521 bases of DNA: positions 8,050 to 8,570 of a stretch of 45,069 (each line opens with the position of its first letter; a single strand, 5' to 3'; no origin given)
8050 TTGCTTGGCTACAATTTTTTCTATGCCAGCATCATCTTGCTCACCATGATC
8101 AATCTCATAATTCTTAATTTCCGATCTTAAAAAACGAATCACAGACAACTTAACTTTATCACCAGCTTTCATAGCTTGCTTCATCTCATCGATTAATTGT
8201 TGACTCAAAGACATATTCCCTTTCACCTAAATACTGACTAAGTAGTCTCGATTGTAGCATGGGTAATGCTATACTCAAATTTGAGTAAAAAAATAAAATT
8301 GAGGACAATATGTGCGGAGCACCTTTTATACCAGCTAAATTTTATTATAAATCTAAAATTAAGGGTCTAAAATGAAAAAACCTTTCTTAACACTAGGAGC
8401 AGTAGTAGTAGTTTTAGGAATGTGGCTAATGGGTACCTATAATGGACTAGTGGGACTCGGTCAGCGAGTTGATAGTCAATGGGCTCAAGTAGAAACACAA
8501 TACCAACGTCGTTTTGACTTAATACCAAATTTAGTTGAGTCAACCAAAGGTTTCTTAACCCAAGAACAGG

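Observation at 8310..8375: Three mini-ORFs share an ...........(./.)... core and each ends in an ATGA overlap with a downstream gene (lemA, Nudix, glgA)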

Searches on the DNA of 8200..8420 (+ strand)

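Call 33: search_rna_families(source=window, start=8200, end=8420, threshold=evalue, max_evalue=10)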
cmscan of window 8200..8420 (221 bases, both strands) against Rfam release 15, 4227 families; matches with E-value up to 10: 3.
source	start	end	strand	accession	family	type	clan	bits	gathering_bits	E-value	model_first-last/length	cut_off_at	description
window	8308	8398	-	RF01436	S_pombe_snR33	Gene; snRNA; snoRNA; HACA-box;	CL00027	15.4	80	3.7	1-145/145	no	small nucleolar RNA snR33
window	8236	8361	+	RF00225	IRES_Tobamo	Cis-reg; IRES;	-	14.3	50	6.7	1-151/151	no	Tobamovirus internal ribosome entry site (IRES)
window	8292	8420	-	RF02575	DM_SisR1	Gene;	-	13.1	62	0.75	22-389/389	5'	Drosophila melanogaster stable intronic sequence RNA 1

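Call 35: build_rna_model(alignment_id=A2, structure=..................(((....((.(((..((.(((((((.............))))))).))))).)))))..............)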
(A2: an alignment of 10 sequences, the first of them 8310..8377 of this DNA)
Model R1 built from alignment A2 (10 sequences, 89 columns); structure: as given.
model positions 62; base pairs 17; branch points 0; effective number of sequences 3.6; information 0.902 bits per position. Calibrated on 0.2 Mb of random sequence (short: E-values are rough).
structure used (alignment columns):
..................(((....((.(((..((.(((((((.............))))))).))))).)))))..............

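Call 36: search_with_rna_model(model_id=R1, sources=[window, L005, L009, L012, L013, L015, L016, L017, L018, L021, L023, L024, L026, L014], max_evalue=10, show_alignments=0)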
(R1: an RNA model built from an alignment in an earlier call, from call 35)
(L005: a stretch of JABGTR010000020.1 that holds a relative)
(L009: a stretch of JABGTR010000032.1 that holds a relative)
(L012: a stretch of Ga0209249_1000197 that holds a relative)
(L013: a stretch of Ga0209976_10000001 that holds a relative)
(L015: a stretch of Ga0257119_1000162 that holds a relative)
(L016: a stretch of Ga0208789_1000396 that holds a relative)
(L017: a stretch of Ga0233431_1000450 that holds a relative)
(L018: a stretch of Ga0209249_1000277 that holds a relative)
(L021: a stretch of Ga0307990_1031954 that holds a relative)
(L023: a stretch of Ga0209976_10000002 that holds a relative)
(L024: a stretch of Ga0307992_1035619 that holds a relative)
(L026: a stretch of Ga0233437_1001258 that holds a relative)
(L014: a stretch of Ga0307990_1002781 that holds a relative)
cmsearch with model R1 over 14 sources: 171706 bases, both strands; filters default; matches with E-value up to 10: 32.
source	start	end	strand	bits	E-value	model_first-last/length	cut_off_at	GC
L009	7598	7659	+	86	9.5e-15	1-62/62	no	0.31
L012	10230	10291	+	86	9.5e-15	1-62/62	no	0.31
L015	2220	2281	-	85.7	1.1e-14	1-62/62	no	0.29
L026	969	1030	-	85.7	1.1e-14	1-62/62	no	0.29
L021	2038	2099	-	82.6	4.6e-14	1-62/62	no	0.24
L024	432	493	-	82.6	4.6e-14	1-62/62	no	0.24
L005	6843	6904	+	80.2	1.4e-13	1-62/62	no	0.27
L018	7774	7835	+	80.2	1.4e-13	1-62/62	no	0.27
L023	11281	11342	+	80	1.6e-13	1-62/62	no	0.27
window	8310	8377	+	79.6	2e-13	1-62/62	no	0.28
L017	477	538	+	74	2.8e-12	1-62/62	no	0.29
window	36455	36526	+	66.8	8.5e-11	1-62/62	no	0.38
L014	8307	8378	-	66.8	8.5e-11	1-62/62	no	0.38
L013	7705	7772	-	60.4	1.8e-09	1-62/62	no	0.29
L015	3350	3421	-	60.1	2.1e-09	1-62/62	no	0.43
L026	2099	2170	-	60.1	2.1e-09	1-62/62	no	0.43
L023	11290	11351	-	32.9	0.00084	1-62/62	no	0.27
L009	7607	7668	-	25.8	0.025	1-62/62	no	0.27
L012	10239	10300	-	25.8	0.025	1-62/62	no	0.27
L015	2206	2267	+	24.3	0.05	1-62/62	no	0.23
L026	955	1016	+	24.3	0.05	1-62/62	no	0.23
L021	2036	2090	+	23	0.092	1-62/62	no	0.22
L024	430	484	+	23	0.092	1-62/62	no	0.22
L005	6857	6899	-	22.6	0.11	15-57/62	no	0.21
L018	7788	7830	-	22.6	0.11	15-57/62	no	0.21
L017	486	547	-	21.3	0.21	1-62/62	no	0.26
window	8324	8372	-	16.9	1.7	15-57/62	no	0.18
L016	223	322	+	16.1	2.5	1-62/62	no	0.29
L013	7719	7743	+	15.7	3.1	26-48/62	no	0.24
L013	7650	7681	-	13.9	7.1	1-62/62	no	0.22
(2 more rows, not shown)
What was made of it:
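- One copy is nested inside another (call 36). One copy is nested in another (call 36).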

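Call 43: search_with_rna_model(model_id=R1, sources=[L027, L028, L029], max_evalue=1)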
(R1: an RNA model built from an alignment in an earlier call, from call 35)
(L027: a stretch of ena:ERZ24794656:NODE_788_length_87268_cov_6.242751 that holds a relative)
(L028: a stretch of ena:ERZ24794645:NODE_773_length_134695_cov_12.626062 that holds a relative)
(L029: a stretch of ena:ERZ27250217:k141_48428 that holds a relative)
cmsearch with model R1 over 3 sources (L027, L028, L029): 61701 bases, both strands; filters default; matches with E-value up to 1: 0.
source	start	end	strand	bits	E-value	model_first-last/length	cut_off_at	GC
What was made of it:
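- The syntenic 61.7 kb of three relatives contain no copy (call 43).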

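Call 49: search_with_rna_model(model_id=R1, sources=[L030, L031, L032], max_evalue=1)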
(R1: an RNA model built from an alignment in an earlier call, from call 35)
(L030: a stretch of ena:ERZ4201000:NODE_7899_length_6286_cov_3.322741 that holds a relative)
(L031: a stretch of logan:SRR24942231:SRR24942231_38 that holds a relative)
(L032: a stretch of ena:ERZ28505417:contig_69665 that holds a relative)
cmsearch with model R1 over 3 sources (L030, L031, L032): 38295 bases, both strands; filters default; matches with E-value up to 1: 2.
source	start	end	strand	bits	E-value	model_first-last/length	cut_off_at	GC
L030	1828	1899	+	66.8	1.9e-11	1-62/62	no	0.46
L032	4416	4484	+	17.3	0.31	1-62/62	no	0.33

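Call 71: search_with_rna_model(model_id=R1, sources=[L038, L033, L034, L036], max_evalue=1)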
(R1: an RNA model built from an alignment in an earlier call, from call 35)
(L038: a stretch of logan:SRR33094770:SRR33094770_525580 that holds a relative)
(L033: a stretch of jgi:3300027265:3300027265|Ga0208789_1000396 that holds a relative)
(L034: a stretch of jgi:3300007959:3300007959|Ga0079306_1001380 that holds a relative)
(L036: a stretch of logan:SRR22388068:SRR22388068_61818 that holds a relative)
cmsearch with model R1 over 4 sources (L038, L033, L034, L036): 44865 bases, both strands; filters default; matches with E-value up to 1: 2.
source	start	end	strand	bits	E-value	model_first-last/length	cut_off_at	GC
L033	6200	6299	+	16.1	0.65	1-62/62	no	0.29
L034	2613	2712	+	16.1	0.65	1-62/62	no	0.29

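Call 82: search_with_rna_model(model_id=R1, sources=[L039], max_evalue=1)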
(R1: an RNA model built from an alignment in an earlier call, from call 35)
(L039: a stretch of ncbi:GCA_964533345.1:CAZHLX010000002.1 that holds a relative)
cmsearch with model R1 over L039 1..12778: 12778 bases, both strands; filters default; matches with E-value up to 1: 0.
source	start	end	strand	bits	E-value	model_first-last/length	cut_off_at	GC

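Call 86: search_with_rna_model(model_id=R1, source=window, filters=off, max_evalue=5)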
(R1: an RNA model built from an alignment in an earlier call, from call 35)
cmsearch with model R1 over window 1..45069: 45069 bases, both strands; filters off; matches with E-value up to 5: 9.
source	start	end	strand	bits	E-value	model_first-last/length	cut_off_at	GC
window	8310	8377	+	79.6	5.2e-14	1-62/62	no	0.28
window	36455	36526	+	66.8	2.2e-11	1-62/62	no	0.38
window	16025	16140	-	55.5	4.9e-09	1-62/62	no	0.29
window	16034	16094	+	18.7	0.19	1-62/62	no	0.31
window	8324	8372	-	16.9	0.44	15-57/62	no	0.18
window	17467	17534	-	13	2.8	1-62/62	no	0.34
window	5328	5381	-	12.9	2.9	1-62/62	no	0.26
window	10597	10633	-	12.9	3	1-62/62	no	0.35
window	22551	22588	+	12.8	3.1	1-62/62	no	0.21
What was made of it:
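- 8313..8374 (+): Copy A: a 62-nt insertion (A-type plus 6 nt in the loop) ending in the regenerated lemA ATG (8372-8374). Model R1 scores it 79.6 bits (calls 36, 86).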
